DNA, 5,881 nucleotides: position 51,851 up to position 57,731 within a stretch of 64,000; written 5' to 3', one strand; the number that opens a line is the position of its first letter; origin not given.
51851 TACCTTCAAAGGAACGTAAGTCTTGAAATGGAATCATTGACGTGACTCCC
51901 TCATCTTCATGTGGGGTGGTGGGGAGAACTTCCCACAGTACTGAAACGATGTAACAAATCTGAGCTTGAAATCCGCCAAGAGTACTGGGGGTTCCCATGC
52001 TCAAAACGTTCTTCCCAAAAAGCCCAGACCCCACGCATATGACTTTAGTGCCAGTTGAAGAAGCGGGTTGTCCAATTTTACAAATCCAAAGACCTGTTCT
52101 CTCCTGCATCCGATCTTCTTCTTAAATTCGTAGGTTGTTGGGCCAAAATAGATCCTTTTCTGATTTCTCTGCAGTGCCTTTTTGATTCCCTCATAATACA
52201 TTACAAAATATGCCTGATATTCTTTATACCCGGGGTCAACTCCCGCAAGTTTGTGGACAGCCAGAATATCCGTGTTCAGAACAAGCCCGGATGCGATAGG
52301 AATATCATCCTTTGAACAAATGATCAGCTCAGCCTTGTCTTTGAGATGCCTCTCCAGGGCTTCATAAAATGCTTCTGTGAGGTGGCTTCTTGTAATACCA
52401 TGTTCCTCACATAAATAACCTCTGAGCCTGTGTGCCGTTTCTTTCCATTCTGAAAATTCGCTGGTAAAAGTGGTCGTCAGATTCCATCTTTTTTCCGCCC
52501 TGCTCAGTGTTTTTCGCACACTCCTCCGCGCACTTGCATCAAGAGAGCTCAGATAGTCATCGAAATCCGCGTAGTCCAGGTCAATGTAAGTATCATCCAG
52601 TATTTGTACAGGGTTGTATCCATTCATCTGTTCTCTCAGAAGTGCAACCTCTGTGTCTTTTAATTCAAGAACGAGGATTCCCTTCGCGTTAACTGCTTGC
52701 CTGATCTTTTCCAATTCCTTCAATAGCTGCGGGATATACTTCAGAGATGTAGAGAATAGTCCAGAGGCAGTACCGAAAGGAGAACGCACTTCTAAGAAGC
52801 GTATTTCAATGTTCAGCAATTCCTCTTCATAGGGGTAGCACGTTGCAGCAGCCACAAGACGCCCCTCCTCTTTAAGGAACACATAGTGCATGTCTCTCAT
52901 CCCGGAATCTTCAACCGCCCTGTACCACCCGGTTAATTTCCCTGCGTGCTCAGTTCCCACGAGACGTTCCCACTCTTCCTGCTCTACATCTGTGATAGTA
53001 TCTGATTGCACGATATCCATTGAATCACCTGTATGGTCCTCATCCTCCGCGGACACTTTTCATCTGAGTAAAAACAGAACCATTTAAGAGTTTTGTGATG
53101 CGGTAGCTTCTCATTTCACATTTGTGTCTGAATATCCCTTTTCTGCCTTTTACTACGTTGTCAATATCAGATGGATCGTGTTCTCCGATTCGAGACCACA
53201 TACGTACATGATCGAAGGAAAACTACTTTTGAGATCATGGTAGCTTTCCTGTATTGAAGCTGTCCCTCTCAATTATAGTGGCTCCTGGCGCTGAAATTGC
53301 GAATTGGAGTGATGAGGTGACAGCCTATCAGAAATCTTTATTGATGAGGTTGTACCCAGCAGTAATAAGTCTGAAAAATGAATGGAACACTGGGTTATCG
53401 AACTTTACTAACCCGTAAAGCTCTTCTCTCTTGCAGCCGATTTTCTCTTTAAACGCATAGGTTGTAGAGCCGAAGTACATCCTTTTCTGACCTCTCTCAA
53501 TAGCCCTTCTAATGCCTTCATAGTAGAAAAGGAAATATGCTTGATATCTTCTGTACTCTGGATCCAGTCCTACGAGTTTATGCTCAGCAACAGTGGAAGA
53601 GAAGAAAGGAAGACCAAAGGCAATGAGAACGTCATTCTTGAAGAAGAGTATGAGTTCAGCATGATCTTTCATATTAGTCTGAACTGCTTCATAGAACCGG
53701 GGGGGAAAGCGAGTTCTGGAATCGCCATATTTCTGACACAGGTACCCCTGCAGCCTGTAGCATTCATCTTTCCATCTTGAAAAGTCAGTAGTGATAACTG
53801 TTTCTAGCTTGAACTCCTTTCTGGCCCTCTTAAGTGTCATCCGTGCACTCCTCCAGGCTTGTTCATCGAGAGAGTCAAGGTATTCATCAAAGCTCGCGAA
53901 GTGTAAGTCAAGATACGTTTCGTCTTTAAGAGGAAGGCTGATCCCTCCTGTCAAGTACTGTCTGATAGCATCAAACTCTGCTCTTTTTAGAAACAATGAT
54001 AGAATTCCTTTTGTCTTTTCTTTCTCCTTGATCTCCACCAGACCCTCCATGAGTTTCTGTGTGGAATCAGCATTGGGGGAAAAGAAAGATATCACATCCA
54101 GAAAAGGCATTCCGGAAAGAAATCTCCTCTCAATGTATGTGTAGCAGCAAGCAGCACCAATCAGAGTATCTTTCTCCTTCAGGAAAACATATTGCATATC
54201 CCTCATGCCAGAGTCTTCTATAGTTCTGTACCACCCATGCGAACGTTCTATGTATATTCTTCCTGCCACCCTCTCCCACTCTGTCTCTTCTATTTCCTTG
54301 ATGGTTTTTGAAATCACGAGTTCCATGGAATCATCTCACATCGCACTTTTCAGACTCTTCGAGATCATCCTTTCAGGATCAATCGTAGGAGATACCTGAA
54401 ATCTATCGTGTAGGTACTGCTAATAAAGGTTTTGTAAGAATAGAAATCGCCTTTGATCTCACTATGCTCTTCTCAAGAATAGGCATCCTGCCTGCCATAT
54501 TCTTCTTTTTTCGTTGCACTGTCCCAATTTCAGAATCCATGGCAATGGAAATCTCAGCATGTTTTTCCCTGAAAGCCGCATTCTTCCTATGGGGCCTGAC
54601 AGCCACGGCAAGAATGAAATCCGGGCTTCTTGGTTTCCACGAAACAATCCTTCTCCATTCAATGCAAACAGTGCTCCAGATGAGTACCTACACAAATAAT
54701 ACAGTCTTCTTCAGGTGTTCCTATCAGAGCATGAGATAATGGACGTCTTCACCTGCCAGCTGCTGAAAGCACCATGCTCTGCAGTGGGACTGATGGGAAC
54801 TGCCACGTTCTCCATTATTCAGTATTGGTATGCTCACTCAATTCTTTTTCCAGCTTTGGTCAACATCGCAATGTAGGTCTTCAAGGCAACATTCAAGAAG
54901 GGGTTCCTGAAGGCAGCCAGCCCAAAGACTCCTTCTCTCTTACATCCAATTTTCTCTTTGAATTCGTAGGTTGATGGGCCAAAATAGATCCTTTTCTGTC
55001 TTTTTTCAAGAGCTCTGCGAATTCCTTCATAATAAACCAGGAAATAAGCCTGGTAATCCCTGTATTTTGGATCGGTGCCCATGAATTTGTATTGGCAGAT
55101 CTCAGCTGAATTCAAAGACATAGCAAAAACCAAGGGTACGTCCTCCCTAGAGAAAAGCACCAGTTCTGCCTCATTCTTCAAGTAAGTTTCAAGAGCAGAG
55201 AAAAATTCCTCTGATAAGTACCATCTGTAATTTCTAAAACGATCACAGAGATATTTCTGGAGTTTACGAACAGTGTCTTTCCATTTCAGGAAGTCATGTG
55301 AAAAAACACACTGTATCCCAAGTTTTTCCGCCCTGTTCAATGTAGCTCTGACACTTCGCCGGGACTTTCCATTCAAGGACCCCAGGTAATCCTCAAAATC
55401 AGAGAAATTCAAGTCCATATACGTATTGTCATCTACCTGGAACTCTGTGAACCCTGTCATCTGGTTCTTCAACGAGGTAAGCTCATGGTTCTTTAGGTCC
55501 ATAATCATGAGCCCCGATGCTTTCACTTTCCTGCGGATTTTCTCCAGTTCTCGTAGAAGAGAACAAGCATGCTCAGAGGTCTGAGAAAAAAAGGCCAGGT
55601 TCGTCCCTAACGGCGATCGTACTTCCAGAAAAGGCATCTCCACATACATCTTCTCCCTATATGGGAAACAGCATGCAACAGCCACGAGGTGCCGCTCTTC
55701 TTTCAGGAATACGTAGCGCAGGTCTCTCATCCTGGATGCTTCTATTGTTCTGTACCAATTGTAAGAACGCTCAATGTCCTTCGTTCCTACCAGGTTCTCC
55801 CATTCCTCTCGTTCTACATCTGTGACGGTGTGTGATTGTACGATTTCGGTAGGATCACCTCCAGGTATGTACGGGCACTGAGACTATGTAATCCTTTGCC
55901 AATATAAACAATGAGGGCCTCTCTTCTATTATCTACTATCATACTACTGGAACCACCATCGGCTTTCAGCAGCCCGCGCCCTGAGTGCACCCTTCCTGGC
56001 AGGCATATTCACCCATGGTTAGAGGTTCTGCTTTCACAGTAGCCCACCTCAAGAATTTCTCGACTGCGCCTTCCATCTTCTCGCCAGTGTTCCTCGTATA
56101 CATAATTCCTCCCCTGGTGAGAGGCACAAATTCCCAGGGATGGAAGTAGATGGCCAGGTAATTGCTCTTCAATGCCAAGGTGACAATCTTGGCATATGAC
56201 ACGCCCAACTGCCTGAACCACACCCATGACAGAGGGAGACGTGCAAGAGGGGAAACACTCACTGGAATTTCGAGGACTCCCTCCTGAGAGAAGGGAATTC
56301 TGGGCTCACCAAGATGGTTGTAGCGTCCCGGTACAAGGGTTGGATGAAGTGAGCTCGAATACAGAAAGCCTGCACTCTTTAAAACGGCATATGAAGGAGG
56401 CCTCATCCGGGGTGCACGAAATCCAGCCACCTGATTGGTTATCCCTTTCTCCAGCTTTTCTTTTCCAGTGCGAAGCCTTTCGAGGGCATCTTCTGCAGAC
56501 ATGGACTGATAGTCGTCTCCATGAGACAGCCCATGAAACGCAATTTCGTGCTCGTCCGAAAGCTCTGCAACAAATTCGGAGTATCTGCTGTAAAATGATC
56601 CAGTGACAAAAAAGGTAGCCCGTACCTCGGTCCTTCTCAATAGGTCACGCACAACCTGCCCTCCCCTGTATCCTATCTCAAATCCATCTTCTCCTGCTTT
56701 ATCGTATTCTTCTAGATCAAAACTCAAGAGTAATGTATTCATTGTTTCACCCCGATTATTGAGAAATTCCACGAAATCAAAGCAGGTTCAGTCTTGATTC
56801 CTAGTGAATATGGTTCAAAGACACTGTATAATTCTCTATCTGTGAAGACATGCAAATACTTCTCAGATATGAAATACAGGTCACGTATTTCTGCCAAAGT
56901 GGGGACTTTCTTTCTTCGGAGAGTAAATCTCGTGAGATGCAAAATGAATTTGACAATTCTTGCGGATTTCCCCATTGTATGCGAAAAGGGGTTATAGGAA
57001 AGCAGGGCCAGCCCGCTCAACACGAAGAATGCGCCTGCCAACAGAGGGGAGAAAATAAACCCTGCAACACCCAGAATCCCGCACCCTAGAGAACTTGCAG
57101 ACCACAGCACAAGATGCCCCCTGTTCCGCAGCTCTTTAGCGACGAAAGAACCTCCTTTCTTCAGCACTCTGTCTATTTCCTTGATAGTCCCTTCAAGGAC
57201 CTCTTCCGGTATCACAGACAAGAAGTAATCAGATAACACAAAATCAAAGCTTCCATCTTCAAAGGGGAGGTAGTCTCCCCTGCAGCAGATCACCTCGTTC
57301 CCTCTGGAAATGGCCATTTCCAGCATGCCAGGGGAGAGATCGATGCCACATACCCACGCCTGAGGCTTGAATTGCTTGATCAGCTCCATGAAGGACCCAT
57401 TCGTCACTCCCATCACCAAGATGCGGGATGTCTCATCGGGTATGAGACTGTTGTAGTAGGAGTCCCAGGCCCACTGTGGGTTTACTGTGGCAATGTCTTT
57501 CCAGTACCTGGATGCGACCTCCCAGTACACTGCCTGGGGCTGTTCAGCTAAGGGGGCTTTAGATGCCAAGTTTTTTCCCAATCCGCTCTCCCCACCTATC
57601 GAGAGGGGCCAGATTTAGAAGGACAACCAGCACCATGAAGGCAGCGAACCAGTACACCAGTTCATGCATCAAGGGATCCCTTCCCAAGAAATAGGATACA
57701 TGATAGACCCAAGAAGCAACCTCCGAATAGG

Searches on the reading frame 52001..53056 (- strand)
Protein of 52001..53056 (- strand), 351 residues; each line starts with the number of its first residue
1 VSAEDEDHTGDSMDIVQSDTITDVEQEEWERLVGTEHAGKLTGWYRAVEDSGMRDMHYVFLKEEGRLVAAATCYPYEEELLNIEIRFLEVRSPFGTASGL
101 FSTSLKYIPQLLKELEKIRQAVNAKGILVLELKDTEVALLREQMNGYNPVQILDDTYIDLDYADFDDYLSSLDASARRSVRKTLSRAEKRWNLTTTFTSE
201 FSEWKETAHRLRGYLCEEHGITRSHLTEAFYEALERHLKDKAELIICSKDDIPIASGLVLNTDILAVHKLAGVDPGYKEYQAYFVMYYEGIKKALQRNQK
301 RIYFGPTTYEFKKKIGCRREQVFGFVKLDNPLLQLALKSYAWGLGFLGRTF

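Call 5: search_protein_families(library=ncbifam, proteins=[window:52001-53056:-], max_evalue=0.01)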
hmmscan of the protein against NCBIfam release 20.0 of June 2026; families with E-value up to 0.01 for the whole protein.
window:52001-53056:- (351 aa): 1 family
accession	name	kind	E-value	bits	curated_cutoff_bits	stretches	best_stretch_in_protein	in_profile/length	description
TIGR03019.1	pepcterm_femAB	equivalog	1.1e-07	31.3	260.35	1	40-320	17-279/330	FemAB family XrtA/PEP-CTERM system-associated protein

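Call 6: search_protein_families(library=pfam, proteins=[window:52001-53056:-], max_evalue=0.01)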
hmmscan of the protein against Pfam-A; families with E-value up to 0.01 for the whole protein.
window:52001-53056:- (351 aa): 3 families
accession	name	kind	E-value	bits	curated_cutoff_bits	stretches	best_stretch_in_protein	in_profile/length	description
PF04339.18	FemAB_like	-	2.9e-14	53.4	27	1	110-340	119-346/369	Peptidogalycan biosysnthesis/recognition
PF13480.13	Acetyltransf_6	-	1.6e-11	45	22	1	175-313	2-143/143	Acetyltransferase (GNAT) domain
PF02388.22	FemAB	-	4.6e-08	32.8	24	1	155-305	230-359/406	FemAB family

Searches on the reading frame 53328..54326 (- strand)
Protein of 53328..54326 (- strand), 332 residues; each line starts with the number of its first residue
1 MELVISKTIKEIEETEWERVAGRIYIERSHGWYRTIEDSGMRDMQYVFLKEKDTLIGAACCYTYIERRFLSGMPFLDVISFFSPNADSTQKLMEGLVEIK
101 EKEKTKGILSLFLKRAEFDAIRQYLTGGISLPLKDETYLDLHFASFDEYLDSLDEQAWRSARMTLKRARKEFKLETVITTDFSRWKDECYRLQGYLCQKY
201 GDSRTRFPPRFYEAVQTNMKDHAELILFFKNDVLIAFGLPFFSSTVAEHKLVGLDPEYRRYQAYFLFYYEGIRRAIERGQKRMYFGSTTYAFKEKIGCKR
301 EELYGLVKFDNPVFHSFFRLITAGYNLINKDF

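Call 5: search_protein_families(library=ncbifam, proteins=[window:53328-54326:-], max_evalue=0.01)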
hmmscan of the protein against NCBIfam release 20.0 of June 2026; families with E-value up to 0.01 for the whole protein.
window:53328-54326:- (332 aa): 1 family
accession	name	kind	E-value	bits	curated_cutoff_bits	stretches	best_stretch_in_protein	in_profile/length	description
TIGR03019.1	pepcterm_femAB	equivalog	1.8e-06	27.3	260.35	1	143-302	118-280/330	FemAB family XrtA/PEP-CTERM system-associated protein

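Call 6: search_protein_families(library=pfam, proteins=[window:53328-54326:-], max_evalue=0.01)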
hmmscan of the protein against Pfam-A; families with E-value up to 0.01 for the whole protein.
window:53328-54326:- (332 aa): 3 families
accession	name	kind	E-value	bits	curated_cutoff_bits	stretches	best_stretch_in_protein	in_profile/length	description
PF13480.13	Acetyltransf_6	-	1.2e-09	38.9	22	1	161-294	3-143/143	Acetyltransferase (GNAT) domain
PF04339.18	FemAB_like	-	1.4e-09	38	27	1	85-286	113-312/369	Peptidogalycan biosysnthesis/recognition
PF02388.22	FemAB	-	6.6e-05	22.4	24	1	140-296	234-369/406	FemAB family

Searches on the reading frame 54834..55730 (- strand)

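Call 5: search_protein_families(library=ncbifam, proteins=[window:54834-55730:-], max_evalue=0.01)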
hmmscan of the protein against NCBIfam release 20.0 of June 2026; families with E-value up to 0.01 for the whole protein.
window:54834-55730:- (298 aa): 1 family
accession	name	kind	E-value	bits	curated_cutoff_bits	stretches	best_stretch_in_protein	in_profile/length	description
TIGR03019.1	pepcterm_femAB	equivalog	1e-06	28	260.35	1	124-265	137-278/330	FemAB family XrtA/PEP-CTERM system-associated protein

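Call 6: search_protein_families(library=pfam, proteins=[window:54834-55730:-], max_evalue=0.01)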
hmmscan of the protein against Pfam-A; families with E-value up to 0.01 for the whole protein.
window:54834-55730:- (298 aa): 4 families
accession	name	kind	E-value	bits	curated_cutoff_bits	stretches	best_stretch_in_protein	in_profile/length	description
PF04339.18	FemAB_like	-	9.6e-14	51.7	27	1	23-290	86-350/369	Peptidogalycan biosysnthesis/recognition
PF13480.13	Acetyltransf_6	-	1.1e-08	35.7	22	1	122-259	2-143/143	Acetyltransferase (GNAT) domain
PF02388.22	FemAB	-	7.5e-05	22.2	24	1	177-251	285-359/406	FemAB family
PF09924.15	LPG_synthase_C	-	0.0085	15.6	27.5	0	73-143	74-135/298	Phosphatidylglycerol lysyltransferase, C-terminal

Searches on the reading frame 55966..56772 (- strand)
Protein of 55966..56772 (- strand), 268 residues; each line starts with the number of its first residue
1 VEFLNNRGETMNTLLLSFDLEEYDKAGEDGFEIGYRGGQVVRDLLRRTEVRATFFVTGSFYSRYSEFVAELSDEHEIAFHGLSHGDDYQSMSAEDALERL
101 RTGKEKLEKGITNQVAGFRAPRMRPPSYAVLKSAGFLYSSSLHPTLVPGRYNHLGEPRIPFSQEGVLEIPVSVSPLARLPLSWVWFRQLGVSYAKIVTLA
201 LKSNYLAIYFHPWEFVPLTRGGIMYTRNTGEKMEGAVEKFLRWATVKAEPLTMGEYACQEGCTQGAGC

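Call 5: search_protein_families(library=ncbifam, proteins=[window:55966-56772:-], max_evalue=0.01)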
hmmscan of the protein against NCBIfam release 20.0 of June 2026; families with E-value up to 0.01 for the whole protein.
window:55966-56772:- (268 aa): 8 families
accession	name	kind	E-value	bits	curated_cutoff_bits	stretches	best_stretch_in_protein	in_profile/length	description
TIGR03006.1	pepcterm_polyde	equivalog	2e-20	73.1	276.2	1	40-217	38-228/272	XrtA system polysaccharide deacetylase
TIGR02764.1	spore_ybaN_pdaB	equivalog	8.1e-11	42.1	237.4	1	41-122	24-105/191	polysaccharide deacetylase family sporulation protein PdaB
TIGR02884.1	spore_pdaA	equivalog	8.9e-08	32.1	298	1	28-122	44-137/224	delta-lactam-biosynthetic de-N-acetylase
TIGR02873.1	spore_ylxY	hypoth_equivalog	1.6e-06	27.5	391.5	1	43-121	105-183/268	probable sporulation protein, polysaccharide deacetylase family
TIGR04243.1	nodulat_NodB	equivalog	4e-06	26.5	240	1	41-111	20-90/197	chitooligosaccharide deacetylase NodB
NF045821.1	PgAcgDacpgdA1_Bac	equivalog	0.0001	21.3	400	1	29-130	96-190/282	peptidoglycan-N-acetylglucosamine deacetylase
NF045820.1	PgAcgDacpgdA_Strep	equivalog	0.0025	16.7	800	1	41-130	286-370/463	peptidoglycan-N-acetylglucosamine deacetylase PgdA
NF045822.1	PgAcgDacpgdA2_Bac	equivalog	0.0092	15.3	400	0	42-91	88-136/274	peptidoglycan-N-acetylglucosamine deacetylase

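Call 6: search_protein_families(library=pfam, proteins=[window:55966-56772:-], max_evalue=0.01)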
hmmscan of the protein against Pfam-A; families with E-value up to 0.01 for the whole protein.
window:55966-56772:- (268 aa): 2 families
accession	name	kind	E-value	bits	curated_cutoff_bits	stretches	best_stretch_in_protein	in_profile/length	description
PF01522.26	Polysacc_deac_1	-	2.2e-10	41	23.1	1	41-129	24-112/124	Polysaccharide deacetylase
PF11959.13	DUF3473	-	2.7e-06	27.8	29.6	1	156-216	16-85/130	Domain of unknown function (DUF3473)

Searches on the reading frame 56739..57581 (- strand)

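Call 5: search_protein_families(library=ncbifam, proteins=[window:56739-57581:-], max_evalue=0.01)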
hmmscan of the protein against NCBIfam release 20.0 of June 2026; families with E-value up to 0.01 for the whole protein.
window:56739-57581:- (280 aa): 23 families
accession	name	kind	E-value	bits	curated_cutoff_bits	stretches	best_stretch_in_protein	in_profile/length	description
NF045667.1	MTase_DVU1556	equivalog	1.4e-12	47.5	155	1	50-154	22-125/213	DVU_1556 family methyltransferase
NF004452.0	PRK05785.1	equivalog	2.7e-10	40.1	207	1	45-148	47-145/228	hypothetical protein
NF001241.0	PRK00216.1-2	equivalog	2.1e-09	37.4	327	1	21-151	19-150/231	demethylmenaquinone methyltransferase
TIGR01934.1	MenG_MenH_UbiE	subfamily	4.5e-09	35.9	158.35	1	21-155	7-148/223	ubiquinone/menaquinone biosynthesis methyltransferase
NF040539.1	AST_met_ArsM_2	exception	1.6e-08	34.7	240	1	47-148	53-163/262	putative arsinothricin biosynthesis methyltransferase ArsM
NF001244.0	PRK00216.1-5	equivalog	1.5e-07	30.9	216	1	64-156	63-161/236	bifunctional demethylmenaquinone methyltransferase/2-methoxy-6-polyprenyl-1,4-benzoquinol methylase UbiE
NF043040.1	corrin_prot_MT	hypoth_equivalog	1.8e-07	30.8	180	1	49-152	40-152/216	corrinoid protein-associated methyltransferase CpaM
NF041537.1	ArsM_AhpD_UU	exception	3.4e-07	29.4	510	1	73-148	100-180/345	arsenite methyltransferase/AhpD domain selenoprotein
NF001243.0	PRK00216.1-4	equivalog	7.8e-07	28.7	235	1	65-150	63-153/237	demethylmenaquinone methyltransferase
NF045823.1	PthPhpthDimycoMt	equivalog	1.1e-05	24.8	300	1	78-162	94-180/256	phthiotriol/phenolphthiotriol dimycocerosates methyltransferase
NF041536.1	ArsM_DUF2284_UU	exception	1.2e-05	23.9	575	1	74-147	101-179/459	arsenite methyltransferase/DUF2284 domain selenoprotein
TIGR02072.1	BioC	equivalog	1.7e-05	24.7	184.95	1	50-147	34-131/244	malonyl-ACP O-methyltransferase BioC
TIGR02752.1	MenG_heptapren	equivalog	4e-05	23.2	419.85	1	64-150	60-151/231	demethylmenaquinone methyltransferase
NF045825.1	FAmtase_mtf2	equivalog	5.1e-05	22.6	400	1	63-162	72-172/248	fatty-acid O-methyltransferase Mtf2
NF047649.1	MTase_UXPK_star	exception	8.8e-05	21.7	460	1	71-148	99-181/283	methyltransferase/UXPK-star double selenoprotein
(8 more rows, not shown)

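Call 6: search_protein_families(library=pfam, proteins=[window:56739-57581:-], max_evalue=0.01)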
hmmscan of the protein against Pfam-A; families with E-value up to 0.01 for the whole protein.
window:56739-57581:- (280 aa): 8 families
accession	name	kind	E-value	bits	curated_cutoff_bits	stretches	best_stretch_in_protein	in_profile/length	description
PF08241.18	Methyltransf_11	-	1.1e-15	58.5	21.2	1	57-147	3-94/95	Methyltransferase domain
PF13649.12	Methyltransf_25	-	5.6e-14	53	27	1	54-144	1-97/97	Methyltransferase domain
PF01209.24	Ubie_methyltran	-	4.1e-07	30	20.1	1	29-151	25-154/233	ubiE/COQ5 methyltransferase family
PF13847.12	Methyltransf_31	-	5.1e-07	29.9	27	1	61-152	14-113/145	Methyltransferase domain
PF08242.18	Methyltransf_12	-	4.3e-06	27.8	30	1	57-145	3-97/98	Methyltransferase domain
PF05148.21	Methyltransf_8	-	2.2e-05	24.9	27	1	93-154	104-162/219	Hypothetical methyltransferase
PF01728.25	FtsJ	-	0.0023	18.3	24.1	1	47-154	19-143/181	FtsJ-like methyltransferase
PF13489.12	Methyltransf_23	-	0.0031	17.7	27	1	48-154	20-122/164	Methyltransferase domain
